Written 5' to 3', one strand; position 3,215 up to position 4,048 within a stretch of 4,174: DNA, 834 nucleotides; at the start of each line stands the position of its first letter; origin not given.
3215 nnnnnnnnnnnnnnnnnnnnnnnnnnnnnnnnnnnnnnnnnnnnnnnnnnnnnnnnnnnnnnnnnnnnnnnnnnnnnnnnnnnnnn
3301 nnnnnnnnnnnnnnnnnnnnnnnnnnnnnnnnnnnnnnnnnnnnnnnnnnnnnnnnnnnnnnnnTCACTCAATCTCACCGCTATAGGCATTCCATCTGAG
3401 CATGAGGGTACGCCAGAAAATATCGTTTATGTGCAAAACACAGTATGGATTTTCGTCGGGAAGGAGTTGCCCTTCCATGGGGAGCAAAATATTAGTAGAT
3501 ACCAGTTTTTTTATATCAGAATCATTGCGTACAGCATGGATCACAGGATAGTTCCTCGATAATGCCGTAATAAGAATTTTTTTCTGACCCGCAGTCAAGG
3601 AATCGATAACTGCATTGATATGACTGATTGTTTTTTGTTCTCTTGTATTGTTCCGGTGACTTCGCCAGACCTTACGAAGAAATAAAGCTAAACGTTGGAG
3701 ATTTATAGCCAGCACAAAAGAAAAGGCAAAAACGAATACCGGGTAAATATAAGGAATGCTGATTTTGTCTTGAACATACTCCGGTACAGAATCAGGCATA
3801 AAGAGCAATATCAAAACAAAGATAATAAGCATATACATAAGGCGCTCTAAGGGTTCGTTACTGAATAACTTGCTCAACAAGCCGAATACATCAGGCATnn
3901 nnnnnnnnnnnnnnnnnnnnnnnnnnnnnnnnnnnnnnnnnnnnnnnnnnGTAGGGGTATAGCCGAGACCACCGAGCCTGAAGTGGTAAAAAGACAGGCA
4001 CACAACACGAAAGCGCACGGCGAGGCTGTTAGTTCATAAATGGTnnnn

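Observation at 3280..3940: AT-rich cargo island with a reverse-oriented two-TM gene replaces the expected ydfC-dicF-dicB segment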

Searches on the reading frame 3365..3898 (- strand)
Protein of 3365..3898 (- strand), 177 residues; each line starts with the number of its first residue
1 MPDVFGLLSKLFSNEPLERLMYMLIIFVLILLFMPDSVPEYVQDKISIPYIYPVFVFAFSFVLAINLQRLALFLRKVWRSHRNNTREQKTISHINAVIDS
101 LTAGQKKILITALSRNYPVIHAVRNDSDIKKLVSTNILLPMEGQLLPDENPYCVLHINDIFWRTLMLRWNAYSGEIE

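Call 4: search_protein_families(library=pfam, proteins=[window:3365-3898:-], max_evalue=0.1)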
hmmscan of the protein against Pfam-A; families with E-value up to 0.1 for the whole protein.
window:3365-3898:- (177 aa): 2 families
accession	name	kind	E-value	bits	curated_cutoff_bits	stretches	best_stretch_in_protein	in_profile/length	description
PF14163.11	SieB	-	1.5e-15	57.5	26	1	21-139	1-116/147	Super-infection exclusion protein B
PF11694.13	DUF3290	-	0.035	14.5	31.3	1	20-123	18-114/144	Protein of unknown function (DUF3290)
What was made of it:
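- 3365..3898 (-): sieB: 177-aa inner-membrane superinfection exclusion (abortive infection) protein. Pfam SieB PF14163, 57.5 bits against a cut-off of 26 (call 4).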

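Call 5: search_protein_families(library=phrogs, proteins=[window:3365-3898:-], max_evalue=0.01)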
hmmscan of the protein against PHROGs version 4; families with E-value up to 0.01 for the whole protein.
window:3365-3898:- (177 aa): 2 families
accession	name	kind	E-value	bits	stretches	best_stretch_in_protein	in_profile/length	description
phrog_6399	-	moron, auxiliary metabolic gene and host takeover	4.7e-37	128.8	1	3-176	6-176/183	SieB superinfection exclusion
phrog_1301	-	moron, auxiliary metabolic gene and host takeover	1e-08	36.1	1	16-118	18-124/193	superinfection exclusion; inhibits SieB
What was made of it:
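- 3365..3898 (-): PHROG 6399 SieB, E 4.7e-37, residues 3-176 (call 5).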

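Call 9: search_protein_families(library=ncbifam, proteins=[window:3365-3898:-], max_evalue=0.01)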
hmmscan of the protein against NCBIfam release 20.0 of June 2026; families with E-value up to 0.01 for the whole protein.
window:3365-3898:- (177 aa): 0 families

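Call 10: search_protein_families(library=padloc, proteins=[window:3365-3898:-], max_evalue=0.01)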
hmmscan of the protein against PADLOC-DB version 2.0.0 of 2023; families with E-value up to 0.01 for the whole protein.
window:3365-3898:- (177 aa): 0 families

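Call 18: search_dna_similar(query=window:3365-3898:-, collection=phages, mode=protein, max_rows=40, rows=spread, max_evalue=0.001)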
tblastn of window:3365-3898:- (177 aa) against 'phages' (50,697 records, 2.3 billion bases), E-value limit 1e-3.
Records with a match: 20; places in all: 20; records where one place covers at least 80% of the query: 17.
Best place of each record, by identity: <60% 20.
By first word of the organism name: Escherichia 16; Lambdavirus 2; Enterobacteria 1; Campylobacter 1.
By host as written in the record: Escherichia coli 10; - 5; Escherichia coli str. K-12 substr. MG1655 2; Campylobacter jejuni 1; Escherichia sp. 1; Escherichia coli K-12 CV601 1.
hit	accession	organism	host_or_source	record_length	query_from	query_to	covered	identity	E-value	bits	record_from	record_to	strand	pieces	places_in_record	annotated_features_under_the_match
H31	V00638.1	Escherichia phage Lambda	-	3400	3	177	99%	33.1%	5e-17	83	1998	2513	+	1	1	unnamed protein product; reading frame GIT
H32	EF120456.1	Enterobacteria phage mEp332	Escherichia coli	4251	3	177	99%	33.1%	5e-17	83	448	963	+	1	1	immunity region | sieB: superinfection exclusion protein B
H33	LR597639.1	Escherichia phage ev243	-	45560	3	177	99%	33.1%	6e-17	83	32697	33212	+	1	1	Phage superinfection exclusion protein B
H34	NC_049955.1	Escherichia phage ev243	-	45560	3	177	99%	33.1%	6e-17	83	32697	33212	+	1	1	SieB superinfection exclusion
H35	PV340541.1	Escherichia phage mEp332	Escherichia coli str. K-12 substr. ...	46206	3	177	99%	33.1%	6e-17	83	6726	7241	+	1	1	hypothetical protein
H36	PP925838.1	Escherichia phage Chlobot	Escherichia coli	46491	3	177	99%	33.1%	6e-17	83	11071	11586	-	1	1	SieB superinfection exclusion protein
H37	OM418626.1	Escherichia phage Lambda imm434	Escherichia coli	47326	3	177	99%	33.1%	6e-17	83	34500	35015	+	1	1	superinfection exclusion protein B | ribosome_binding_site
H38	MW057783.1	Campylobacter phage CJLB-4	Campylobacter jejuni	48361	3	177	99%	33.1%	6e-17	83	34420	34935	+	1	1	superinfection exclusion protein B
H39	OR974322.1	Escherichia phage Lambda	Escherichia sp.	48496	3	177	99%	33.1%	6e-17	83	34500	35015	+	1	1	superinfection exclusion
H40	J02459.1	Escherichia phage Lambda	-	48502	3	177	99%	33.1%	6e-17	83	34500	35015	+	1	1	none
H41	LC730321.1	Lambdavirus lambda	Escherichia coli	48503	3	177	99%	33.1%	6e-17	83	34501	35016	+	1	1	record has no annotation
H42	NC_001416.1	Escherichia phage Lambda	Escherichia coli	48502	3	177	99%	33.1%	6e-17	83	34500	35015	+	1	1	SieB superinfection exclusion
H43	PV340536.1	Escherichia phage Lambda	Escherichia coli str. K-12 substr. ...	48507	3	177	99%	33.1%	6e-17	83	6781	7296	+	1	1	SieB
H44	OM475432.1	Escherichia phage 4W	Escherichia coli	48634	3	177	99%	33.1%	6e-17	83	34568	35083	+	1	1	superinfection exclusion protein B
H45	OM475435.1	Escherichia phage E26-Berryhill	Escherichia coli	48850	3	177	99%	33.1%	6e-17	83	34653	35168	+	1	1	superinfection exclusion protein B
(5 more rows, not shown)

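Call 21: get_annotated_region(hit=H42, flank=2500)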
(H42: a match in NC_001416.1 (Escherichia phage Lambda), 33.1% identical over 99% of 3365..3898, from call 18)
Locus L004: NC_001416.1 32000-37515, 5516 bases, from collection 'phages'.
description: Enterobacteria phage lambda, complete genome.
organism: Escherichia phage Lambda (NCBI taxid 2681611)
taxonomy: Viruses; Duplodnaviria; Heunggongvirae; Uroviricota; Caudoviricetes; Lambdavirus; Lambdavirus lambda
host: Escherichia coli; source: -; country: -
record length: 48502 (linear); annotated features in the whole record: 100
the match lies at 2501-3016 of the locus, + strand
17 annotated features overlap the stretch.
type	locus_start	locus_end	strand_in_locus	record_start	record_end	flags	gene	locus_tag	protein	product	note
CDS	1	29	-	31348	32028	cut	exo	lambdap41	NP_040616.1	exonuclease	-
CDS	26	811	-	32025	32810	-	bet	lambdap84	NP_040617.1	RecT-like ssDNA annealing protein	-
CDS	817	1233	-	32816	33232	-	gam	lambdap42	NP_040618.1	gam-like host nuclease inhibitor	-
CDS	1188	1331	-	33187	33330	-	kil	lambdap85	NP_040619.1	Kil protein for bacterial septation inhibition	-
CDS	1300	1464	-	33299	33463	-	cIII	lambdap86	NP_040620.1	CIII anti-termination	-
CDS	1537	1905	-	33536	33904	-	ea10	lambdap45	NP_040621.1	hypothetical protein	-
CDS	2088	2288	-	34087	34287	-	ral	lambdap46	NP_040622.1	restriction alleviation ral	-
CDS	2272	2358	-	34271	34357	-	orf28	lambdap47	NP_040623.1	hypothetical protein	-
CDS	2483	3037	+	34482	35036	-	-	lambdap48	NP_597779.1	SieB superinfection exclusion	Predicted by GeneMark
CDS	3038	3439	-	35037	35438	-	N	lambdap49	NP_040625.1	anti-termination protein N-like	-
misc_binding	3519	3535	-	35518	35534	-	N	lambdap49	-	Nutl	N-utilization leftward.; putative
regulatory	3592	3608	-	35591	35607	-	-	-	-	other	operator-l1 (first base on comp strand)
regulatory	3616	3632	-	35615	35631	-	-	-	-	other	operator-l2 (first base on comp strand)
regulatory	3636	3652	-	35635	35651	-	-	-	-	other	operator-l3 (first base on comp strand)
CDS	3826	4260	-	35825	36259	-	rexb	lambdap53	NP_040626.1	RexB-like exclusion protein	-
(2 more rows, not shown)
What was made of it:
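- Closest known: Bacteriophage lambda SieB. Same: Encoded antisense inside the early leftward-type operon, beside the immunity region (call 21).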

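Call 25: find_homologous_proteins(query=window:3365-3898:-, max_evalue=0.001)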
Query window:3365-3898:- (177 aa): 15 proteins with E <= 0.001 among 85 candidates.
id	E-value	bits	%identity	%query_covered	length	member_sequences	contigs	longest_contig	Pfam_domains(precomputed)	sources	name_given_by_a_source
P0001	1.7e-107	375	97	100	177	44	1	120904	PF14163.12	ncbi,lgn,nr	ncbi:TPA: hypothetical protein H2114_002879 [Escherichia coli]|nr:hypothetical protein [Escherichia 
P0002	3.6e-86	305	83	100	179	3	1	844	PF14163.12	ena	-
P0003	7.9e-78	278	89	84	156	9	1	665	PF14163.12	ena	-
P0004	5.6e-68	246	62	100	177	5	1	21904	PF14163.12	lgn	-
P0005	1.5e-58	215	57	99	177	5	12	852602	PF14163.12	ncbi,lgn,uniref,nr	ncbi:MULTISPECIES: super-infection exclusion protein B [Yersinia]|uniref:super-infection exclusion p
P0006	7.5e-58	213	56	99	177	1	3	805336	PF14163.12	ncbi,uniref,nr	ncbi:super-infection exclusion protein B [Yersinia kristensenii]|uniref:Superinfection exclusion pro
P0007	5.7e-54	201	53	100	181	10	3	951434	PF14163.12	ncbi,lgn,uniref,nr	ncbi:superinfection exclusion B family protein [Citrobacter braakii]|uniref:Superinfection exclusion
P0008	9.0e-54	200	54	100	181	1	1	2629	PF14163.12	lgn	-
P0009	1.1e-53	200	53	100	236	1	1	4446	PF14163.12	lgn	-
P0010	1.6e-53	199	55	100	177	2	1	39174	PF14163.12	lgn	-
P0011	4.3e-52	194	54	100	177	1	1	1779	PF14163.12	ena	-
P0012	1.0e-50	190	50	100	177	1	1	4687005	PF14163.12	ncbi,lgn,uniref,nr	ncbi:super-infection exclusion protein B [Hafnia alvei]|uniref:super-infection exclusion protein B n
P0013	4.0e-46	175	48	99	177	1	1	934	PF14163.12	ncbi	-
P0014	1.3e-43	167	46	99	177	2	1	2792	PF14163.12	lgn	-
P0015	1.6e-8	53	50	40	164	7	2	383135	PF14163.12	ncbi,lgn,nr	ncbi:superinfection exclusion B family protein [Yersinia enterocolitica]|nr:superinfection exclusion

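Call 40: predict_structure(alignment_id=A3)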
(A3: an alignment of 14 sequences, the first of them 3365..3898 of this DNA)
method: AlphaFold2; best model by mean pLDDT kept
length: 177 residues; sequences in the alignment: 14
mean_pLDDT: 81.3   pTM: 0.53
mean pLDDT of the five models: 81.3, 81.0, 80.8, 80.1, 77.7
residues with pLDDT >= 90: 25; 70-90: 133; 50-70: 16; < 50: 3
segments of 3 or more residues with pLDDT < 50: 1-3
pLDDT, mean of each block of 10 residues (from residue 1): 49 63 78 79 77 81 78 81 82 88 90 90 87 90 84 90 90 86
secondary structure, 60 per line:
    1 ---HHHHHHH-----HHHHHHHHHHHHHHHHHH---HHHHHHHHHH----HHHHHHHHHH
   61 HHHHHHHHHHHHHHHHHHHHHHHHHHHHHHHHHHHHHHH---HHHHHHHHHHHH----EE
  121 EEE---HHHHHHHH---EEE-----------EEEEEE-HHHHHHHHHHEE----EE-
elements in order: H4-10 H16-33 H37-46 H51-99 H103-114 E119-123 H127-134 E138-140 E152-157 H159-168
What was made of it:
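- On SieB superinfection exclusion protein (Pfam PF14163 / PHROG 6399): Model helices at 16-33 and 51-99 (call 40).
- AlphaFold2 mean pLDDT 81 (call 40).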

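Call 51: list_cluster_members(proteins=[window:3365-3898:-])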
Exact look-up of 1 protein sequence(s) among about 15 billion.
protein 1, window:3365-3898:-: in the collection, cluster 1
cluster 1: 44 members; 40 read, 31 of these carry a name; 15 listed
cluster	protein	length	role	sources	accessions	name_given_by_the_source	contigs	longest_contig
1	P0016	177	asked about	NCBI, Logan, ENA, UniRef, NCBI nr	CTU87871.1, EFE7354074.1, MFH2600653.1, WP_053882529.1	Superinfection exclusion protein B [Escherichia coli] | super-infection exclusion protein B n=1 Tax=Escherichia coli TaxID=562 RepID=UPI0006A18944 | super-infection exclusion protein B [Escherichia coli]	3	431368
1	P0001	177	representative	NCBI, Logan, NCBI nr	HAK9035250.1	TPA: hypothetical protein H2114_002879 [Escherichia coli] | hypothetical protein [Escherichia coli]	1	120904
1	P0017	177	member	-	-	superinfection exclusion B family protein [Escherichia coli] | Super-infection exclusion protein B n=2 Tax=Escherichia coli TaxID=562 ... | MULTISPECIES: super-infection exclusion protein B [Enterobacteriaceae]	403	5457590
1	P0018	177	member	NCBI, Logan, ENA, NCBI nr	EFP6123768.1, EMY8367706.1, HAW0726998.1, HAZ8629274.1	TPA: super-infection exclusion protein B [Escherichia coli] | hypothetical protein [Shigella flexneri]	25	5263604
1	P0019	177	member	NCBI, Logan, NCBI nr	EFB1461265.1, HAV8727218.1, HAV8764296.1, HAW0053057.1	TPA: hypothetical protein JLI09_002978 [Escherichia coli] | hypothetical protein [Escherichia coli]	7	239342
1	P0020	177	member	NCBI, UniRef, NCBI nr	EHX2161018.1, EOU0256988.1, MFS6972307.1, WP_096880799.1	super-infection exclusion protein B [Escherichia coli] | super-infection exclusion protein B n=1 Tax=Escherichia coli TaxID=562 RepID=UPI000BDF1271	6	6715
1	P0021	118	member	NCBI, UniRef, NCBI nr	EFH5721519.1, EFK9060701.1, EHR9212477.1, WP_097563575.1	hypothetical protein AB974_005544 [Escherichia coli] | super-infection exclusion protein B n=1 Tax=Escherichia coli TaxID=562 RepID=UPI000BE8ADB0 | super-infection exclusion protein B [Escherichia coli]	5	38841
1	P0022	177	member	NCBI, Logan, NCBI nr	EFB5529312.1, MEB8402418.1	superinfection exclusion B family protein [Escherichia coli] | hypothetical protein [Escherichia coli]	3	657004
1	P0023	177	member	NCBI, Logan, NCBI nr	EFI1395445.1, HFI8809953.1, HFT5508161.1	TPA: super-infection exclusion protein B [Escherichia coli] | hypothetical protein [Escherichia coli]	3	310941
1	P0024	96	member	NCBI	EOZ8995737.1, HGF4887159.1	TPA: super-infection exclusion protein B [Escherichia coli]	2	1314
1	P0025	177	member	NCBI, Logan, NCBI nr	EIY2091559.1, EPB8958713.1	superinfection exclusion B family protein [Escherichia coli]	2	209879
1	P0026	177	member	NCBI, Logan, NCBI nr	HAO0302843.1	TPA: hypothetical protein IGZ57_001451 [Escherichia coli] | hypothetical protein [Escherichia coli]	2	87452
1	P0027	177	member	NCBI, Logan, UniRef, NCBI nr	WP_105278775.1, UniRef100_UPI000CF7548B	super-infection exclusion protein B [Escherichia sp. MOD1-EC4550] | super-infection exclusion protein B n=1 Tax=Escherichia sp. MOD1-EC4550 TaxID=2093861 ...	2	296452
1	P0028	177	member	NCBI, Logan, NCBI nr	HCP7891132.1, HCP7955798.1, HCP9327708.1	TPA: superinfection exclusion B family protein [Escherichia coli] | superinfection exclusion B family protein [Escherichia coli]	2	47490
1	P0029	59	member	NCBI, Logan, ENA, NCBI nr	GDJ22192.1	hypothetical protein BvCmsKSNP073_05404 [Escherichia coli]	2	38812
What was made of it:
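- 3365..3898 (-): Exact sequence is WP_053882529.1, 'super-infection exclusion protein B' (call 51).
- The exact protein is named SieB in NCBI (call 51). The cluster also holds 59-, 96- and 118-aa fragments (call 51). A 177-aa variant in the same 90%-identity cluster is seen on 403 contigs (call 51).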

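Call 66: search_solved_structures(query=A3, max_evalue=10)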
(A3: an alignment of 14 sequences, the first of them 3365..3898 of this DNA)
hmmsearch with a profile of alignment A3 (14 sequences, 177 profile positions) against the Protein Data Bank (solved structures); distinct sequences matched with E-value up to 10: 3.
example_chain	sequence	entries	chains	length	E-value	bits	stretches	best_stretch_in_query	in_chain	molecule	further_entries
9heu_x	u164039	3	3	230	1.1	12.6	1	36-154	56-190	BAG family molecular chaperone regulator 1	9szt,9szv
6tvh_A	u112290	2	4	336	1.7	12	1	63-143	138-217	Predicted protein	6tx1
7w59_X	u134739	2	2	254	7.6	9.8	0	78-136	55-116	PSME3-interacting protein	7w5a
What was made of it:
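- Tried and rejected: A profile search against solved structures gave nothing significant (call 66).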

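Call 69: fold_search(model_id=the predicted structure, library=viral)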
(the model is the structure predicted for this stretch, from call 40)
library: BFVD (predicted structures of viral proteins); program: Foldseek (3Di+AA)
matches with E <= 10: 432; with E <= 0.001: 2
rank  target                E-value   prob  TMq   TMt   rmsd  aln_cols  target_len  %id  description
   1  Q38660                2.5e-04  1.00  0.47  0.44   3.2       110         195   18  Bacteriophage P22 initial portion of N operon [Salmonella phage P22]
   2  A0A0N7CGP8            5.0e-04  1.00  0.47  0.39  10.8       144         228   20  Uncharacterized protein [Salmonella phage 34]
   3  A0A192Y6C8            2.7e-02  1.00  0.30  0.64   2.7        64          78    9  (no name in the UniProt tables at hand)
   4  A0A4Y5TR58            4.1e-02  0.99  0.25  0.55   2.7        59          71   12  (no name in the UniProt tables at hand)
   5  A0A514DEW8            4.4e-02  0.99  0.28  0.13   6.1        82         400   20  Uncharacterized protein [Streptomyces phage Dubu]
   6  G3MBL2                6.3e-02  0.99  0.42  0.28   4.6       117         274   12  Gp146 [Bacillus phage G]
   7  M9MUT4                6.7e-02  0.87  0.30  0.40   7.3       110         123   14  (no name in the UniProt tables at hand)
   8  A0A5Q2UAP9            1.5e-01  0.51  0.20  0.34  13.4        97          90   11  (no name in the UniProt tables at hand)
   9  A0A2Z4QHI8            1.6e-01  0.38  0.27  0.31  11.4       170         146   15  Uncharacterized protein [Ruegeria phage vB_RpoP-V13]
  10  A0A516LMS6            1.7e-01  0.94  0.24  0.53   2.9        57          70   14  (no name in the UniProt tables at hand)
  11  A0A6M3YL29            2.0e-01  0.41  0.21  0.32  11.4       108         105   10  Uncharacterized protein [Cronobacter phage JC01]
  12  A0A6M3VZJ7            2.1e-01  0.89  0.27  0.49   4.1        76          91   12  Putative transcriptional regulator [Saccharolobus solfataricus rod-shaped virus 1]
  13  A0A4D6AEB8            2.1e-01  0.72  0.26  0.39   5.4        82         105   12  (no name in the UniProt tables at hand)
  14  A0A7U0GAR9            2.3e-01  0.51  0.26  0.13   8.9       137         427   12  (no name in the UniProt tables at hand)
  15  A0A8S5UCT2            2.6e-01  0.57  0.22  0.39  10.2        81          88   14  Uncharacterized protein [Siphoviridae sp. ctgN495]
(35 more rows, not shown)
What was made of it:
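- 3365..3898 (-): Best viral fold match is P22 SieB, Q38660 (call 69).
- Closest known: Salmonella phage P22 SieB / Esc / sas system. Same: Same architecture and fold (Foldseek probability 1.0, E 2.5e-4 to Q38660; call 69).
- Best viral match is P22 SieB (call 69).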

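Call 73: find_encoding_contigs(protein=window:3365-3898:-, flank=3500, max_places=4)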
Protein window:3365-3898:- (177 aa): 5 contigs read that carry it; 4 places shown.
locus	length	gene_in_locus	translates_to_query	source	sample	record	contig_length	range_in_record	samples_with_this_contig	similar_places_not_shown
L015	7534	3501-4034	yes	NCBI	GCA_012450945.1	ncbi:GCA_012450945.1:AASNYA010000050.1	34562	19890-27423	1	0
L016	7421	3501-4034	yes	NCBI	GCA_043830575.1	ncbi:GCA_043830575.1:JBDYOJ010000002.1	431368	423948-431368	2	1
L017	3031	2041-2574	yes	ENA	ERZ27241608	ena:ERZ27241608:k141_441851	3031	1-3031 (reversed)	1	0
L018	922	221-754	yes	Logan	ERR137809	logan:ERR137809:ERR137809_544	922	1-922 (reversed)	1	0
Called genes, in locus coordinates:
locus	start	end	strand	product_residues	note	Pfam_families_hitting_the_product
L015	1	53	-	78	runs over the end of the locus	PF06806:DUF1233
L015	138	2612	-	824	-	PF27430:YdfE_N, PF27432:YdfE_C, PF16473:Rv2179c-like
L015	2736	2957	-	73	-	PF27398:KilR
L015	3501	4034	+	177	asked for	PF14163:SieB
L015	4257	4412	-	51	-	PF07151:DUF1391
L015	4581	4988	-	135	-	PF13560:HTH_31 (weak), PF01381:HTH_3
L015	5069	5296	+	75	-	PF14549:P22_Cro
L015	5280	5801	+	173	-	PF06254:YdaT_toxin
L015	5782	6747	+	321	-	-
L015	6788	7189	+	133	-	PF06163:DUF977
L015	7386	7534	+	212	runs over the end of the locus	PF12535:Nudix_N, PF00293:NUDIX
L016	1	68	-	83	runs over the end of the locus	PF06806:DUF1233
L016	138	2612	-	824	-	PF27430:YdfE_N, PF27432:YdfE_C, PF16473:Rv2179c-like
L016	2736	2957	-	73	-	PF27398:KilR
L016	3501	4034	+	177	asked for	PF14163:SieB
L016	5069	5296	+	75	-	PF14549:P22_Cro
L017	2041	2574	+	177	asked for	PF14163:SieB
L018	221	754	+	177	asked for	PF14163:SieB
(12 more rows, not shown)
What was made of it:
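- Checked: One of these contigs also has an intact dicB (call 73).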
